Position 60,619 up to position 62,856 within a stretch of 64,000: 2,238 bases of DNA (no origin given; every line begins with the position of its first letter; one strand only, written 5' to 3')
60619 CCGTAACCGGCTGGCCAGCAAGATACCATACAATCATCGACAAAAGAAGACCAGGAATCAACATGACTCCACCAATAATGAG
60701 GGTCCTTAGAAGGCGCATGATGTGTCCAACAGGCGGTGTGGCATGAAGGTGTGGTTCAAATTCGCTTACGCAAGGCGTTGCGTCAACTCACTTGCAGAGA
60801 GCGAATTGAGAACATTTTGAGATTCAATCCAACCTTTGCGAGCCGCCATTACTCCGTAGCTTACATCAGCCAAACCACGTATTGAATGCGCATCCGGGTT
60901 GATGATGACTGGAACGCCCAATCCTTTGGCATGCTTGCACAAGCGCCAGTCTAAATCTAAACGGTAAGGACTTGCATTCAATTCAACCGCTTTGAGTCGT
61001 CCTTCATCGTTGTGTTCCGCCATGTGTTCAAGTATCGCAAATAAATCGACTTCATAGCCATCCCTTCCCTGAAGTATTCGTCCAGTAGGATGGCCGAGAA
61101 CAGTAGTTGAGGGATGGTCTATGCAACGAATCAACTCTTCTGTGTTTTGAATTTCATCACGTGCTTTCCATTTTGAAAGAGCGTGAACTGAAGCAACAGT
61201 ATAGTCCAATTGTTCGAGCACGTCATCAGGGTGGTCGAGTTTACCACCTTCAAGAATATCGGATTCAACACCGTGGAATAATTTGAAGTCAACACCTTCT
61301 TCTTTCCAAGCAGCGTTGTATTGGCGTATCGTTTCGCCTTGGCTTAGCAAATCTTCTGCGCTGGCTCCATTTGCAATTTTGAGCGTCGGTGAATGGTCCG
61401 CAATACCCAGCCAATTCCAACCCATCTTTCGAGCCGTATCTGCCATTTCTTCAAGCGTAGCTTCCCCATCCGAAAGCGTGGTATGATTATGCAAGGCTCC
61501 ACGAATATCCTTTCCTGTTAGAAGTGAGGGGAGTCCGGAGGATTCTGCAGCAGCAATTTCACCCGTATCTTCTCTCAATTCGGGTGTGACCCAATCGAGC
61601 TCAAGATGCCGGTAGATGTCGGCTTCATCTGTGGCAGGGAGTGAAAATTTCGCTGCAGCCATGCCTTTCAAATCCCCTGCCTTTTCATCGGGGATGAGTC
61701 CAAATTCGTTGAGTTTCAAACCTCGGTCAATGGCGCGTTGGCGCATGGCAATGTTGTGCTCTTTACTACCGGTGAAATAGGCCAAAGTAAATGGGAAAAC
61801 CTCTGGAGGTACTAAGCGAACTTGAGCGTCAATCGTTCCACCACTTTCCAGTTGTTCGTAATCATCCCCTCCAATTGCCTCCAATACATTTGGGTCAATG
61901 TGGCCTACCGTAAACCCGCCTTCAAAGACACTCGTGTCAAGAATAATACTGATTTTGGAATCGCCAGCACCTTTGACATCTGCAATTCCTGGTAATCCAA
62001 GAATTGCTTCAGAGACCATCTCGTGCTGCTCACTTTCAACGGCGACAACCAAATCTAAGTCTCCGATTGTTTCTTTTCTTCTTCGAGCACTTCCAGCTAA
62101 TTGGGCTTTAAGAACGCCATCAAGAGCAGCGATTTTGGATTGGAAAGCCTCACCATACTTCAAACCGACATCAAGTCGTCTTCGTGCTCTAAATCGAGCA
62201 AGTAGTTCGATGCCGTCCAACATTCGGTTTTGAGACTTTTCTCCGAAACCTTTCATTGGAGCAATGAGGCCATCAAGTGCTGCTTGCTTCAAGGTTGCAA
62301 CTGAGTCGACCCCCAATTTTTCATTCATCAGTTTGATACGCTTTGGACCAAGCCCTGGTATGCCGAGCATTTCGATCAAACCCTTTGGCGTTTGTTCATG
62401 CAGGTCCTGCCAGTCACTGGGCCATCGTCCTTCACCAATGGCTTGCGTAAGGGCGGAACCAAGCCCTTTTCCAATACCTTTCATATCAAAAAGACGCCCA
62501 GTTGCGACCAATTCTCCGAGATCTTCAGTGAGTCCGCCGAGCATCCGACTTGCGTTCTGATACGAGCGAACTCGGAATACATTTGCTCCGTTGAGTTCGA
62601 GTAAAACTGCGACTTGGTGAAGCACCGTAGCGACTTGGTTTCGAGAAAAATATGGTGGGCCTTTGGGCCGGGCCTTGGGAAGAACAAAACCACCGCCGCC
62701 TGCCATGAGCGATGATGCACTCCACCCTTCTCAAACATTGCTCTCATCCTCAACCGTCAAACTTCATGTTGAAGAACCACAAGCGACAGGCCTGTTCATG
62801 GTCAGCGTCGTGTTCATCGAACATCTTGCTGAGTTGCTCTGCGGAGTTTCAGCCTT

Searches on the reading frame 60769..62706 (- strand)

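Call 8: search_protein_families(library=pfam, proteins=[window:60769-62706:-], max_evalue=0.01)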
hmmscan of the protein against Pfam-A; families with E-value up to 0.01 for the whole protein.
window:60769-62706:- (646 aa): 5 families
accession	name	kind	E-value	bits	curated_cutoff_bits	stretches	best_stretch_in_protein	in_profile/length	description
PF14791.11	DNA_pol_B_thumb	-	2.5e-20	72.5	25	1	308-379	2-63/63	DNA polymerase beta thumb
PF14716.13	HHH_8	-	1.9e-09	38.2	30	1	24-93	5-71/73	Helix-hairpin-helix domain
PF02811.25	PHP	-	5.8e-09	36.9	26.4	1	405-577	2-162/164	PHP domain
PF14520.12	HHH_5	-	4.5e-07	30.7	27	1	112-164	3-53/57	Helix-hairpin-helix domain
PF14792.12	DNA_pol_B_palm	-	0.00057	20.6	25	1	185-229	11-55/113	DNA polymerase beta palm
